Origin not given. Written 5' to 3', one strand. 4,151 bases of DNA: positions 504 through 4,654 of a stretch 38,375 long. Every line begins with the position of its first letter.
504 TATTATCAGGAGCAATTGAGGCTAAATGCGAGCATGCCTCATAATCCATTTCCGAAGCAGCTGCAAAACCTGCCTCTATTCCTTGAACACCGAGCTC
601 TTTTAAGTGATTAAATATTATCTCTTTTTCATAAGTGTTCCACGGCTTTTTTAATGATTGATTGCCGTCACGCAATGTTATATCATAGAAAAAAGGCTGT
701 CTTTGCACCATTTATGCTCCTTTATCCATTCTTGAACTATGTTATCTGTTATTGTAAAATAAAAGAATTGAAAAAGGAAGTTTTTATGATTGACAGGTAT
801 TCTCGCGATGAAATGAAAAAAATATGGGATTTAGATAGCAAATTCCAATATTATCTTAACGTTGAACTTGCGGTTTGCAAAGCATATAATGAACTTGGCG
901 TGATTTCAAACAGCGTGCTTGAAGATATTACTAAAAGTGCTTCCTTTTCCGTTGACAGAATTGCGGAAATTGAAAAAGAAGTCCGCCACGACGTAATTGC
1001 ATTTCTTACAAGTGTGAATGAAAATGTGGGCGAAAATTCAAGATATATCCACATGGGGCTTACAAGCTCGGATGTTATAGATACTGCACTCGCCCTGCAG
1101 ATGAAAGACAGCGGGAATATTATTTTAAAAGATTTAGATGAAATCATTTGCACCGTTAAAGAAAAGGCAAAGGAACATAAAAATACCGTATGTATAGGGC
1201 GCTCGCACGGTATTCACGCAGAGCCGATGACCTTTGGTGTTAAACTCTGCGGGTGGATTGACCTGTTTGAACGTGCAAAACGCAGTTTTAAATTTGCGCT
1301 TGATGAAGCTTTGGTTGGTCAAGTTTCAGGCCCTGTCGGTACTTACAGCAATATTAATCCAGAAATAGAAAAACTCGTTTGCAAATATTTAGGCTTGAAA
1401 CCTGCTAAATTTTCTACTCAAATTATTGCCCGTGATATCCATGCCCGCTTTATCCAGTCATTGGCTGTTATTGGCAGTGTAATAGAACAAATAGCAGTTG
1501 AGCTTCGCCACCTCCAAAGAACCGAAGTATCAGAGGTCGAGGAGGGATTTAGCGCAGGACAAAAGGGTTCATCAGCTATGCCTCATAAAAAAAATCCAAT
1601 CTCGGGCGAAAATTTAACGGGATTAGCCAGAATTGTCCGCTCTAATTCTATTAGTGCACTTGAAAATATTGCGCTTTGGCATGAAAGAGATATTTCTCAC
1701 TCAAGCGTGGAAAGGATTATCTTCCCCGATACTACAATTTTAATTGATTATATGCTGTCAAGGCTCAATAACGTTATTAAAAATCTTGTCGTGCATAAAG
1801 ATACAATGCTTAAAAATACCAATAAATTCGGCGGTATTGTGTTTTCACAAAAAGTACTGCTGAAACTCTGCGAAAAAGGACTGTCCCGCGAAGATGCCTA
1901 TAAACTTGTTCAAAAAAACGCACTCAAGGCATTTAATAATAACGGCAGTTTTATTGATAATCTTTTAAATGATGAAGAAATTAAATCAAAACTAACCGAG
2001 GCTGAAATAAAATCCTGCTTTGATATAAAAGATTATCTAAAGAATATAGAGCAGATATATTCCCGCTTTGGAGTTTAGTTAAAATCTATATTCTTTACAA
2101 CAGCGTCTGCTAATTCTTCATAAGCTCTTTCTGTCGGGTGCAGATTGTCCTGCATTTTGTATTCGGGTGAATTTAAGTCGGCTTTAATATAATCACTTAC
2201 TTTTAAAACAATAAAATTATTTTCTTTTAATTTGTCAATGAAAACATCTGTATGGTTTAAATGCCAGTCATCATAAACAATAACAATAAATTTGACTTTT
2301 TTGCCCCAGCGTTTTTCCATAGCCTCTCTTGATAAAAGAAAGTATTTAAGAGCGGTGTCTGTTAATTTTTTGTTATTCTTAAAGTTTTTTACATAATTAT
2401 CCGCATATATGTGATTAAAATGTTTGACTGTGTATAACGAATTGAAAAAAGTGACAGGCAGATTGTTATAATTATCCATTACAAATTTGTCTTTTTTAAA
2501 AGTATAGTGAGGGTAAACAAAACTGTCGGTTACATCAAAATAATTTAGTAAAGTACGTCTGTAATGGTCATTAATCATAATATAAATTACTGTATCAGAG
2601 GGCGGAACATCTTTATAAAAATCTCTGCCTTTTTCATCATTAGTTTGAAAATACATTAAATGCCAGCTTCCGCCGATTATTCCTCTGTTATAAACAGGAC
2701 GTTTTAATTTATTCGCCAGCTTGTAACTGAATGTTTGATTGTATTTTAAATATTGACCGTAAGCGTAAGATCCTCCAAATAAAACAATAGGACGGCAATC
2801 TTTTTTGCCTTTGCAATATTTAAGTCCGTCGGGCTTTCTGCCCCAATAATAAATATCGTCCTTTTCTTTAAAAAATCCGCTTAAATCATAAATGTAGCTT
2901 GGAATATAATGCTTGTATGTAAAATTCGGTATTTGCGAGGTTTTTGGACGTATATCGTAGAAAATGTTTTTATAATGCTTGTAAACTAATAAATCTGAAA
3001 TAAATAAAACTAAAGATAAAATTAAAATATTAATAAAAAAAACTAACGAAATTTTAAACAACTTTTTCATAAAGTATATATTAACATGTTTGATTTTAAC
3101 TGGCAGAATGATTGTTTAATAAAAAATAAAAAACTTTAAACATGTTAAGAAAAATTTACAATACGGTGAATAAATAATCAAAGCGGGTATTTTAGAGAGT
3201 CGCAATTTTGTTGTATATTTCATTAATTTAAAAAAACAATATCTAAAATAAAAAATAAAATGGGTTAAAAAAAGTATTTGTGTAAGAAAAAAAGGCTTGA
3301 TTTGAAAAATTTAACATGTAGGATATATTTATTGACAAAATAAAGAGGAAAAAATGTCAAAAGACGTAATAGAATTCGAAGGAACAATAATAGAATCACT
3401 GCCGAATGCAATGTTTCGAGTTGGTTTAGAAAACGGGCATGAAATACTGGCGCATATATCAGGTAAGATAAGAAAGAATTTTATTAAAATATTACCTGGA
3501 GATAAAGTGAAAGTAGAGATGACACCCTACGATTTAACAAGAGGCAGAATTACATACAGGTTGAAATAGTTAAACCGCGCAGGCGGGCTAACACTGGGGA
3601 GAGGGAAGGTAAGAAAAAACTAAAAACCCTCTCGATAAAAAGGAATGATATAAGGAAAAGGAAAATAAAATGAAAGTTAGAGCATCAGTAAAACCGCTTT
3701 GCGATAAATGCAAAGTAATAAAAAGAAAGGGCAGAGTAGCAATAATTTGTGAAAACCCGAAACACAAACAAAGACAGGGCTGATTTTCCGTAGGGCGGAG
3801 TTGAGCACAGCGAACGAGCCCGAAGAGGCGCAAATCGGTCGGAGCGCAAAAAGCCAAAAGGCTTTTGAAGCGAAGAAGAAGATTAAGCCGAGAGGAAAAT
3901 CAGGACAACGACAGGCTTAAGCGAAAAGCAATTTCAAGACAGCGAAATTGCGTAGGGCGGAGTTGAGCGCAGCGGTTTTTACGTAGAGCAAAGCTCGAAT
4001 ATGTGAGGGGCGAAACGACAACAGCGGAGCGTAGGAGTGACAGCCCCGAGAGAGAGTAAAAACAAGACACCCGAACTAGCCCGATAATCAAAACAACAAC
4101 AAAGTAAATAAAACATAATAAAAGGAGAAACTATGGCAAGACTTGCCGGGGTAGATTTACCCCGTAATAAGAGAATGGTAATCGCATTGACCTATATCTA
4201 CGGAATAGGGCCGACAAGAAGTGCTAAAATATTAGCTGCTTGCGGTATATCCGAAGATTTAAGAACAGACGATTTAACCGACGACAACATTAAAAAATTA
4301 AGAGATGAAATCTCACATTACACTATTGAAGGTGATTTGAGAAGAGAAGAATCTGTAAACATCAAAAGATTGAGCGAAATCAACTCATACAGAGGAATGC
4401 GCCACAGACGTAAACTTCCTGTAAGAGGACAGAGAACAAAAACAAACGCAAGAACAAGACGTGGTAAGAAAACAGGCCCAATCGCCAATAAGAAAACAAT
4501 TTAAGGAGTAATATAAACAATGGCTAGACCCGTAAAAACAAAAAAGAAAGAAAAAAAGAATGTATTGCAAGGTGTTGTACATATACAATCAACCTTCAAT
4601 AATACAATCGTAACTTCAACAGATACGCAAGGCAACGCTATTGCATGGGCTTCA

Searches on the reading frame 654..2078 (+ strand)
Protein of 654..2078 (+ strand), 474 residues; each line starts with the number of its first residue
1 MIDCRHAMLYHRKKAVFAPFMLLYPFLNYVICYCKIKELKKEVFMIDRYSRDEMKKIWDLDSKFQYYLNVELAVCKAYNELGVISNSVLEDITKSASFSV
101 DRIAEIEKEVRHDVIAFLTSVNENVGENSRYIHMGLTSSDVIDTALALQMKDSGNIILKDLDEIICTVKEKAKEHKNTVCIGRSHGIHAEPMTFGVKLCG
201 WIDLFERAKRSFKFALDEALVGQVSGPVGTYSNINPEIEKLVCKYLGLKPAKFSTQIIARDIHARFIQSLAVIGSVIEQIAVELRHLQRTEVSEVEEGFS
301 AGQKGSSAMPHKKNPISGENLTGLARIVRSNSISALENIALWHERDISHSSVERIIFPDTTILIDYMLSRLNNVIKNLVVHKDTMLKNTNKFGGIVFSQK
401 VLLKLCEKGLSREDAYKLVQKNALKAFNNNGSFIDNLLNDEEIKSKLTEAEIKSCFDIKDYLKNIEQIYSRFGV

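Call 66: search_protein_families(library=pfam, proteins=[window:654-2078:+], max_evalue=0.00001)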
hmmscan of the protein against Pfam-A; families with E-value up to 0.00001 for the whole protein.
window:654-2078:+ (474 aa): 2 families
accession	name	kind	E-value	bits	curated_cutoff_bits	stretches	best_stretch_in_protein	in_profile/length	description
PF00206.25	Lyase_1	-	1.9e-54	185.6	27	1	51-328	7-310/312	Lyase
PF10397.14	ADSL_C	-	1.9e-24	86.2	32.7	1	394-472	1-79/79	Adenylosuccinate lyase C-terminus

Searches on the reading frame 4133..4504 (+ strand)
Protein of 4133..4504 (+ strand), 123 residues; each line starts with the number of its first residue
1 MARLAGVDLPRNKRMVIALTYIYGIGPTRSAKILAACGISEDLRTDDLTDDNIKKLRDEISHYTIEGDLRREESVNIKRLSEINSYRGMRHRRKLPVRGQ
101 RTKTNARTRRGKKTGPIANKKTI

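Call 66: search_protein_families(library=pfam, proteins=[window:4133-4504:+], max_evalue=0.00001)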
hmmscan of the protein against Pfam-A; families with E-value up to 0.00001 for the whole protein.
window:4133-4504:+ (123 aa): 1 family
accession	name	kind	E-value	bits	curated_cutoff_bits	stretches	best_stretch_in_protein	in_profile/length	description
PF00416.27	Ribosomal_S13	-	4.4e-33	114.9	31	1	3-108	1-128/128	Ribosomal protein S13/S18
